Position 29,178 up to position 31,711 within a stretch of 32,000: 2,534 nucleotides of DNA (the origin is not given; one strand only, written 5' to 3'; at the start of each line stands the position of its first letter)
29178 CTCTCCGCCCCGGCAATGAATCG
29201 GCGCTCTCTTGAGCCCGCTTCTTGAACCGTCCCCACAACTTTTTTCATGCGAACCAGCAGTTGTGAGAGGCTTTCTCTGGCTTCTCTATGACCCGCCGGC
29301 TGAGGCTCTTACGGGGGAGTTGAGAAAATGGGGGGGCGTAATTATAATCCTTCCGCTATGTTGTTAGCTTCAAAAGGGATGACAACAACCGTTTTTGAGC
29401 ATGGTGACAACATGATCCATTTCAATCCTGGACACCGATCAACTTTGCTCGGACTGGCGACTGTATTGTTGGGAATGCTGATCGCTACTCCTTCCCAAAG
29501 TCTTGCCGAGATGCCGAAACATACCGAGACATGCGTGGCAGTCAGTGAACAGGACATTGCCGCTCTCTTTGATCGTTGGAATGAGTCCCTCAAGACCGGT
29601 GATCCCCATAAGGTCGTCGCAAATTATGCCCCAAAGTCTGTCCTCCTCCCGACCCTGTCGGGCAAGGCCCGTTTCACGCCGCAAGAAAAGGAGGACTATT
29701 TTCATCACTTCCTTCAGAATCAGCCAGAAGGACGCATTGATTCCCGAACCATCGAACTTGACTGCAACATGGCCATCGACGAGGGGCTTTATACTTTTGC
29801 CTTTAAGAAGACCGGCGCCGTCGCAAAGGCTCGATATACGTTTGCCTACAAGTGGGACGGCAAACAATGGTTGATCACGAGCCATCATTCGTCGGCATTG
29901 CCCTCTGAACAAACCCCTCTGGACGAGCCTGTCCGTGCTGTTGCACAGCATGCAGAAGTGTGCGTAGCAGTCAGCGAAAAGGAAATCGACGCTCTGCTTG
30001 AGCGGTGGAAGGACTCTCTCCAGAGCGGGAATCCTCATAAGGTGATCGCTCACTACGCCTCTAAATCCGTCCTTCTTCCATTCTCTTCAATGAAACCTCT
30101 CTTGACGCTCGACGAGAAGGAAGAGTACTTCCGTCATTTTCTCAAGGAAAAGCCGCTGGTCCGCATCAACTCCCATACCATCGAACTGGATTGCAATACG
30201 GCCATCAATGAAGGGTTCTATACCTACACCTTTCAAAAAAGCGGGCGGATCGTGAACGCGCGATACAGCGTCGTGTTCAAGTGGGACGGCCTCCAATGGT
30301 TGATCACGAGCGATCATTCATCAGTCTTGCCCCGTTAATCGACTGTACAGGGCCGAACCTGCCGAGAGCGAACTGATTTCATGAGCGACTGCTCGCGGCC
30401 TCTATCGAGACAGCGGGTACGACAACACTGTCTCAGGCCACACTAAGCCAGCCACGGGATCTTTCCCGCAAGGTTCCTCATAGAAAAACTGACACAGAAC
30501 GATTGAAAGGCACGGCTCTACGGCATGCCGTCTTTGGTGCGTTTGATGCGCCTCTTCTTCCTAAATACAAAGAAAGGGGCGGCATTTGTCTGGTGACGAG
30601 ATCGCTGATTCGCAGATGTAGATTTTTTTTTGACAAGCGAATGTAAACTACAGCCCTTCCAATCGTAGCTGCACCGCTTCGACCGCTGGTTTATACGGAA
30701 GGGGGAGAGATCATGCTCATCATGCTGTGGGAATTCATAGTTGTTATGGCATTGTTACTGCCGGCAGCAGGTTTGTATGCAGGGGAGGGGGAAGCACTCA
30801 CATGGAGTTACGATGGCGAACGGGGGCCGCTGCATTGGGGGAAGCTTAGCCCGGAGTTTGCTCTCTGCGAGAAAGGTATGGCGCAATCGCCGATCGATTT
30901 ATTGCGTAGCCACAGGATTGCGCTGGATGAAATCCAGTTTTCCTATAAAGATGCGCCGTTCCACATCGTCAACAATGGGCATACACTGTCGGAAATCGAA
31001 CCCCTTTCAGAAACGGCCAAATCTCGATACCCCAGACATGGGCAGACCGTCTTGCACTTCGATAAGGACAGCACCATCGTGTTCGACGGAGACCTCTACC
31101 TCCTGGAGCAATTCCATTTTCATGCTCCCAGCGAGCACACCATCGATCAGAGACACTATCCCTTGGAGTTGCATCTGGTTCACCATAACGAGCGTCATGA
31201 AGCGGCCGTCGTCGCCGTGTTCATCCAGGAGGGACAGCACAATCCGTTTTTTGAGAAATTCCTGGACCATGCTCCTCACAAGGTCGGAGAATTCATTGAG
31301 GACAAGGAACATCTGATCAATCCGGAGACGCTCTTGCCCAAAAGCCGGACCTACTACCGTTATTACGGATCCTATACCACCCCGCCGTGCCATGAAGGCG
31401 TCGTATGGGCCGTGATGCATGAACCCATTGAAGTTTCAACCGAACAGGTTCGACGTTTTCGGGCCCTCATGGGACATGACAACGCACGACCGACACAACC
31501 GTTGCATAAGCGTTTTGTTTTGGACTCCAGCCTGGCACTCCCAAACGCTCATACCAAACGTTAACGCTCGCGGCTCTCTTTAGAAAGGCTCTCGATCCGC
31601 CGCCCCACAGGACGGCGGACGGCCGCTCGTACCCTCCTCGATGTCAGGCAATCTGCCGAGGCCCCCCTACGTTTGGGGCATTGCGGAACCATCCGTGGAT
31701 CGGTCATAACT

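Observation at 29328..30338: Secreted tandem-domain iota-carbonic-anhydrase-like protein with diverged motif in repeat 2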

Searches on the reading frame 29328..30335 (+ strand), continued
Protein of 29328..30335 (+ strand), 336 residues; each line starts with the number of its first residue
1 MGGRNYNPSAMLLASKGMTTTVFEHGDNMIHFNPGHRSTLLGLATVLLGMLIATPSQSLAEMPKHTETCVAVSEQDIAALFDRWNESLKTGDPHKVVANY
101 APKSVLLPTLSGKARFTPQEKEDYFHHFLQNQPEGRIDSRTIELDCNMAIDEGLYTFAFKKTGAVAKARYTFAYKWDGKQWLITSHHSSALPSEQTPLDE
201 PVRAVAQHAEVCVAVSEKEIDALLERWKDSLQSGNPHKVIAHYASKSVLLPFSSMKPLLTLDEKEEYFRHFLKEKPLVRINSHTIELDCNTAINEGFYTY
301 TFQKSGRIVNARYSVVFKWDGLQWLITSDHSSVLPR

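Call 56: find_encoding_contigs(protein=P0070, flank=6000, max_places=2)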
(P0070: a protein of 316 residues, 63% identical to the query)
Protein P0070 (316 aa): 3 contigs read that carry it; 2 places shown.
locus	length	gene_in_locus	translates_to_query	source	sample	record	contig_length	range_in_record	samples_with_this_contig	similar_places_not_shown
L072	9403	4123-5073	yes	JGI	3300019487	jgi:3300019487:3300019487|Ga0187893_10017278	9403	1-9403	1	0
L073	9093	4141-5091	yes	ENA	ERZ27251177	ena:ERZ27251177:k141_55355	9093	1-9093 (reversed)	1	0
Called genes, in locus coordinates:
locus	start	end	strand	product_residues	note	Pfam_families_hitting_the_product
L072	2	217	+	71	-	?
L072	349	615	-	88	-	-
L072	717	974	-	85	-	PF00076:RRM_1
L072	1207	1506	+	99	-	-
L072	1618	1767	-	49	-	-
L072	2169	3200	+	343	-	PF10082:BBP2_2 (faint)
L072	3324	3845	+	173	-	-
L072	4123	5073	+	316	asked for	PF08332:CaMKII_AD, PF12680:SnoaL_2 (faint), PF13474:SnoaL_3 (faint), PF14534:DUF4440, PF08332:CaMKII_AD, PF27546:MICAH (weak)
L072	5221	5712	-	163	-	PF12974:Phosphonate-bd, PF13379:NMT1_2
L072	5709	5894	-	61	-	-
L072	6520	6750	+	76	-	PF19807:DUF6290, PF21983:NikA-like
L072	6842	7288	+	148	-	-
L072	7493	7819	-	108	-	PF02694:UPF0060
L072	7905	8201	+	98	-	PF12728:HTH_17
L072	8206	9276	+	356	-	PF24624:Int_N, PF02899:Phage_int_SAM_1 (faint), PF00589:Phage_integrase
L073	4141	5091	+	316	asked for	PF08332:CaMKII_AD, PF12680:SnoaL_2 (faint), PF13474:SnoaL_3 (faint), PF14534:DUF4440, PF08332:CaMKII_AD, PF27546:MICAH (weak)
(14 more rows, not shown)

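Call 57: find_encoding_contigs(protein=P0088, flank=6000, max_places=2)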
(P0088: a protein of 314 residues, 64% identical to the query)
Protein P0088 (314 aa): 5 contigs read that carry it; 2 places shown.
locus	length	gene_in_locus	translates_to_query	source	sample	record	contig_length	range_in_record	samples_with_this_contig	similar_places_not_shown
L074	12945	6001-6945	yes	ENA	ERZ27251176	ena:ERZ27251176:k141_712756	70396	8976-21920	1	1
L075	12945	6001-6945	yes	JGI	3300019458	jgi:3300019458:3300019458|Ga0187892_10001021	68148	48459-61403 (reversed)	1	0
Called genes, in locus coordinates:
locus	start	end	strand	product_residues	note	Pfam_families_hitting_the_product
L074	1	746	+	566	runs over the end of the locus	PF00662:Proton_antipo_N, PF00361:Proton_antipo_M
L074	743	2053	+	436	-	PF00361:Proton_antipo_M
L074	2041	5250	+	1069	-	PF10070:DabA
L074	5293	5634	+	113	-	PF00543:P-II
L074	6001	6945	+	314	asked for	PF13474:SnoaL_3 (faint), PF08332:CaMKII_AD, PF12680:SnoaL_2 (faint), PF14534:DUF4440 (weak), PF27546:MICAH (faint), PF08332:CaMKII_AD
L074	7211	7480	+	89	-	-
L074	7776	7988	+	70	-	-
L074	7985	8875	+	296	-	PF01555:N6_N4_Mtase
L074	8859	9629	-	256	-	PF17411:SmaI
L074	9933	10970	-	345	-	-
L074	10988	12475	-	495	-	PF02511:Thy1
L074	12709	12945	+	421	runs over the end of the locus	PF13393:tRNA-synt_His, PF00587:tRNA-synt_2b, PF03129:HGTP_anticodon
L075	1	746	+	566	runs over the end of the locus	PF00662:Proton_antipo_N, PF00361:Proton_antipo_M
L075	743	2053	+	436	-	PF00361:Proton_antipo_M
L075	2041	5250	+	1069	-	PF10070:DabA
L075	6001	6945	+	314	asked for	PF13474:SnoaL_3 (faint), PF08332:CaMKII_AD, PF12680:SnoaL_2 (faint), PF14534:DUF4440 (weak), PF27546:MICAH (faint), PF08332:CaMKII_AD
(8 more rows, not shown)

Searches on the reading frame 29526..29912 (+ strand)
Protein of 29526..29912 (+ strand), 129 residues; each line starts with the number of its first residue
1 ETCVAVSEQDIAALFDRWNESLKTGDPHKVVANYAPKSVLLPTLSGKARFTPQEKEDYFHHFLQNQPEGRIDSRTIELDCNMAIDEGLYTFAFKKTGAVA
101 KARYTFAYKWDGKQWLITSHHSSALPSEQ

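Call 14: search_solved_structures(query=window:29526-29912:+, max_evalue=10, show_alignments=5)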
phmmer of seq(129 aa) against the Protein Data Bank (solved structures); distinct sequences matched with E-value up to 10: 6.
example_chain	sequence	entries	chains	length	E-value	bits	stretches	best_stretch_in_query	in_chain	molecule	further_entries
3h51_A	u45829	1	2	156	4e-32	114.1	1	9-127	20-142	Putative calcium/calmodulin dependent protein kinase II association domain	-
7c5x_A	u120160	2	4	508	2.4e-11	47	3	73-127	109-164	iota-carbonic anhydrase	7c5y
3f7s_A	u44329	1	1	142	0.41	13.9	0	6-44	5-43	uncharacterized NTF2-like protein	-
2nas_A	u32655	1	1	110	1.1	12.6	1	52-91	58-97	Uncharacterized protein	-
9hmi_A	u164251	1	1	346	1.2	12.4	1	35-97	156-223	Integrin alpha-5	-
9hmh_A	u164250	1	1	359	1.2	12.4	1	35-97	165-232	Integrin alpha-5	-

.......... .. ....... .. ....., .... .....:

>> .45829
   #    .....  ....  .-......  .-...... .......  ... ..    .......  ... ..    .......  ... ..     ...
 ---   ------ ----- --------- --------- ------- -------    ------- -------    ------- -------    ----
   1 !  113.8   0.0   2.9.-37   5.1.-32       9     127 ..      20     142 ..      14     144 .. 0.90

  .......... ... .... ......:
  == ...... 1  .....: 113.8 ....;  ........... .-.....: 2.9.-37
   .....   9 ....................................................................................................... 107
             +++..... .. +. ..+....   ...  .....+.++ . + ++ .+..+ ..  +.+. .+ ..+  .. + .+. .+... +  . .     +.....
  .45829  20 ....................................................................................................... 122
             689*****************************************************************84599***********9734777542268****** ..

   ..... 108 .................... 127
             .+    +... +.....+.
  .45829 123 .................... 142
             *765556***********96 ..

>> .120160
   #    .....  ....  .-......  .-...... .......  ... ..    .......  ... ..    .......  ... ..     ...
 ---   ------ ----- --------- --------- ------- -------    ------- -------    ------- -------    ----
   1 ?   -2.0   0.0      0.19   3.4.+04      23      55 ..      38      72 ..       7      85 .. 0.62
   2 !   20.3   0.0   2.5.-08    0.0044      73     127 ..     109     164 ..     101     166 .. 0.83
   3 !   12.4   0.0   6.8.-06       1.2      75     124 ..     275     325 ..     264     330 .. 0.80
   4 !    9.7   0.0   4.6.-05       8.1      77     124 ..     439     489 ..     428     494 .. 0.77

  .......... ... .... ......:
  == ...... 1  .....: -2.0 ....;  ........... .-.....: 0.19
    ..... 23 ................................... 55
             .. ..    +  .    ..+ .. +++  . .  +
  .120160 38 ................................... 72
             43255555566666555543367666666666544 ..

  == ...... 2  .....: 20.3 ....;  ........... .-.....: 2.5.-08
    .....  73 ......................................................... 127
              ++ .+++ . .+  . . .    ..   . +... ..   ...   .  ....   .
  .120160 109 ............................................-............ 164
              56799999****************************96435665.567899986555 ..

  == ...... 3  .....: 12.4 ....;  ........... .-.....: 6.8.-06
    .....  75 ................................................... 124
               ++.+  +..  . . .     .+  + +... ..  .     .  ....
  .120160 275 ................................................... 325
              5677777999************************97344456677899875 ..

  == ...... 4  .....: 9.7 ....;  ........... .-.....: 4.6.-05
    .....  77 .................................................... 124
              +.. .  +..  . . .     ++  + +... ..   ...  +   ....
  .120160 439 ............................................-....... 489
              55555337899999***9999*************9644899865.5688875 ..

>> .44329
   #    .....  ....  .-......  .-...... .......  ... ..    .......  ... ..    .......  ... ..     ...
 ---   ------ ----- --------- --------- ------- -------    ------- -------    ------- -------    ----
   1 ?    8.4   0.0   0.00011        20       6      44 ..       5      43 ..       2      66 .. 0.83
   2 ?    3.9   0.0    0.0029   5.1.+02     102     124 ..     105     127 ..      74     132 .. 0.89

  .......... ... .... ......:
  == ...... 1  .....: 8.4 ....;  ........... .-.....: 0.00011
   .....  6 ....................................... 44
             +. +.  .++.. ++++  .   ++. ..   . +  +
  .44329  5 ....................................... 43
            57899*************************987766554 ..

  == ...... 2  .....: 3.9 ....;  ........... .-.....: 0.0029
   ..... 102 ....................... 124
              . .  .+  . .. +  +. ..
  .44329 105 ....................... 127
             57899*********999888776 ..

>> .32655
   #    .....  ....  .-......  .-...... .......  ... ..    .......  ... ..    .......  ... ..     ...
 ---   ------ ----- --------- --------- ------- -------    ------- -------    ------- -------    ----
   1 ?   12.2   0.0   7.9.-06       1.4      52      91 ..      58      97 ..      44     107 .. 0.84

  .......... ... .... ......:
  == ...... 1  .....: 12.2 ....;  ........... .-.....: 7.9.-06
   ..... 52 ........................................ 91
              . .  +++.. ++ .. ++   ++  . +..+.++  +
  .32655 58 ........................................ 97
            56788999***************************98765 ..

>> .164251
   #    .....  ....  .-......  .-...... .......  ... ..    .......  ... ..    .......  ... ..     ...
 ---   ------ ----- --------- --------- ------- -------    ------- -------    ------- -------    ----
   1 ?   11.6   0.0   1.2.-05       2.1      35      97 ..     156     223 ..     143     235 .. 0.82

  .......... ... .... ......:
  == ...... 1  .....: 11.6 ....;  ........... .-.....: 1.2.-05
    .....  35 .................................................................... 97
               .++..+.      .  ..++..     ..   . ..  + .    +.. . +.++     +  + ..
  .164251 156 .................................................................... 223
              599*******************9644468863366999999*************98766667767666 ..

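Call 39: search_protein_representatives(protein=window:29526-29912:+)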
Query: 129 residues. Proteins with E-value up to 0.001 (for the whole library): 1936; up to 1e-10: 820; up to 1e-30: 111. The best 150 are listed.
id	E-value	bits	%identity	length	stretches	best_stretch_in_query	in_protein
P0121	4.0e-153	518.3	40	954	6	6-128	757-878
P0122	2.1e-93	325.2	50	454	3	10-127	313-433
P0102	7.6e-88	307.2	56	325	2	2-128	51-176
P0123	2.7e-87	305.5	37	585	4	6-128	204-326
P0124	4.1e-75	266.1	40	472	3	4-128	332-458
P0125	1.9e-59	215.5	45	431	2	4-127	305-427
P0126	7.1e-59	213.6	74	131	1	1-127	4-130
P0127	1.5e-55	202.8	43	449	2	6-127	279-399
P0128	2.9e-54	198.7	40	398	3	4-127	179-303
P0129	3.1e-53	195.4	33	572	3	7-127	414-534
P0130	9.3e-53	193.8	47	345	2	10-127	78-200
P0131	1.5e-52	193.2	42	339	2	3-127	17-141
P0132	1.1e-50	187.1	44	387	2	9-127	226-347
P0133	3.1e-49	182.4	64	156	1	1-127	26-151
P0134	3.3e-49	182.3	67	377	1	2-127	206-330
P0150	1.9e-45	170.2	63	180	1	2-127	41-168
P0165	3.9e-43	162.7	59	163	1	5-128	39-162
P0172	3.3e-41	156.5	60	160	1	1-126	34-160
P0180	3.9e-38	146.5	60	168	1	2-127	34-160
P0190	8.4e-37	142.2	52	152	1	2-127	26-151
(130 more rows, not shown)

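Call 59: list_cluster_members(proteins=[P0123, P0121, P0122, P0124, P0133, P0150, P0165, P0172, P0180, P0190])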
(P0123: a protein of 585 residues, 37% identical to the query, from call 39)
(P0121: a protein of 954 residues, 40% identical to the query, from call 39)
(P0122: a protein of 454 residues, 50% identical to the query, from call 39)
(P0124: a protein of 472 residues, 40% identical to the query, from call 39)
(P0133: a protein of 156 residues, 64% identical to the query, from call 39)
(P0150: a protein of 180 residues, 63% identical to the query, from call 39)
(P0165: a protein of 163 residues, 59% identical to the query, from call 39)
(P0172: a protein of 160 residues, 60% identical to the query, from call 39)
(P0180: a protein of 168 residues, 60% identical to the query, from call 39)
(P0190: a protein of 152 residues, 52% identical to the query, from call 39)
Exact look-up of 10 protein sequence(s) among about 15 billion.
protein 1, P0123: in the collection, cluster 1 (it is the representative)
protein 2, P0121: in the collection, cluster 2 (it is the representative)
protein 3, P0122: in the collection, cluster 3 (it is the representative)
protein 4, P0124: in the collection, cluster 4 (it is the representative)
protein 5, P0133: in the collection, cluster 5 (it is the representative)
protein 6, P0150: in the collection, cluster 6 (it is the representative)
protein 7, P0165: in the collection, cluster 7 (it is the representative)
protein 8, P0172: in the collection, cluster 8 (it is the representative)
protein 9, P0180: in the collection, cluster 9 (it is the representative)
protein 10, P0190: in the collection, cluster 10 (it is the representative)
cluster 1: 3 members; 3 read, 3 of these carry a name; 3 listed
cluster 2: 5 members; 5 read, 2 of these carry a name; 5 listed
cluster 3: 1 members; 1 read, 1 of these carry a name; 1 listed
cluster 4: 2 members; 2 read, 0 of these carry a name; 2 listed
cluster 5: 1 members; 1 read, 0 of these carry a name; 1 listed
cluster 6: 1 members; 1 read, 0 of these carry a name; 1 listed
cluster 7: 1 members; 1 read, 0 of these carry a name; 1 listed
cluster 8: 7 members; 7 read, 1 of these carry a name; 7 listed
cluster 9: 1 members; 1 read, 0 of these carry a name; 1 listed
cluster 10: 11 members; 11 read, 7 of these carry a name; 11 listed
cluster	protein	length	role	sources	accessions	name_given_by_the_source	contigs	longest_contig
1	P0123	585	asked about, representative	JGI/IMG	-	uncharacterized protein (TIGR02246 family)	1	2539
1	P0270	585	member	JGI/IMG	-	uncharacterized protein (TIGR02246 family)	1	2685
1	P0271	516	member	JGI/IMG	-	uncharacterized protein (TIGR02246 family)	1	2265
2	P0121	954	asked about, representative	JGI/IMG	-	uncharacterized protein (TIGR02246 family)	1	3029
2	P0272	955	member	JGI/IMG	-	uncharacterized protein (TIGR02246 family)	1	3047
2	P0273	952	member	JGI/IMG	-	-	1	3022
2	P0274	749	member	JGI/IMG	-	-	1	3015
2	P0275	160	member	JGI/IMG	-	-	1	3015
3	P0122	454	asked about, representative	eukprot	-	gene7787-biopygen17556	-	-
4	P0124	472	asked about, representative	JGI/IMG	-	-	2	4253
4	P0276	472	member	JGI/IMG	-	-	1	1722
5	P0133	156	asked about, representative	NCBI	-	-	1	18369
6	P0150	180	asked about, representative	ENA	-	-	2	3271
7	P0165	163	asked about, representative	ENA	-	-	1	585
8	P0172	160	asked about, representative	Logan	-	-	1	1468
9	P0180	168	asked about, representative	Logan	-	-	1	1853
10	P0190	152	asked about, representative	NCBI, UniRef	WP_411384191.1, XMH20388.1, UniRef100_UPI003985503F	SgcJ/EcaC family oxidoreductase [Pseudomonas sp. L7] | SgcJ/EcaC family oxidoreductase n=1 Tax=Pseudomonas sp. L7 TaxID=3388343 ...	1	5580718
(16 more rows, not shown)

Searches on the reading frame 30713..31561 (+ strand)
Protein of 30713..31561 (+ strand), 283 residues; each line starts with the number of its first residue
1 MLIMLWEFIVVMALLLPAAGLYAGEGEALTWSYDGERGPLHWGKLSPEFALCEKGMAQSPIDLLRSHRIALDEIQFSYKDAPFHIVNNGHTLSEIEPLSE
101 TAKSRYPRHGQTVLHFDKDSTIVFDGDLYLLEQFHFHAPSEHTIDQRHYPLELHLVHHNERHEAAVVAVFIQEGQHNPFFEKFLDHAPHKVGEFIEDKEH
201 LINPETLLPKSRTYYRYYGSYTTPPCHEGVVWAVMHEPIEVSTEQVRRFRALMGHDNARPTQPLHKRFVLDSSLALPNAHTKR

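Call 3: search_protein_families(library=pfam, proteins=[window:30713-31561:+], max_evalue=0.01)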
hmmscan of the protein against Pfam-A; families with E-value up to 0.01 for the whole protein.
window:30713-31561:+ (283 aa): 1 family
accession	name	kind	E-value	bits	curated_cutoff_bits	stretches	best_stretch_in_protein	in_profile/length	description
PF00194.26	Carb_anhydrase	-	8.7e-44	150.5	27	1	38-272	2-253/254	Eukaryotic-type carbonic anhydrase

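Call 4: search_protein_families(library=ncbifam, proteins=[window:30713-31561:+], max_evalue=0.01)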
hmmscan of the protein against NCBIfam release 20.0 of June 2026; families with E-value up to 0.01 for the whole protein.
window:30713-31561:+ (283 aa): 0 families
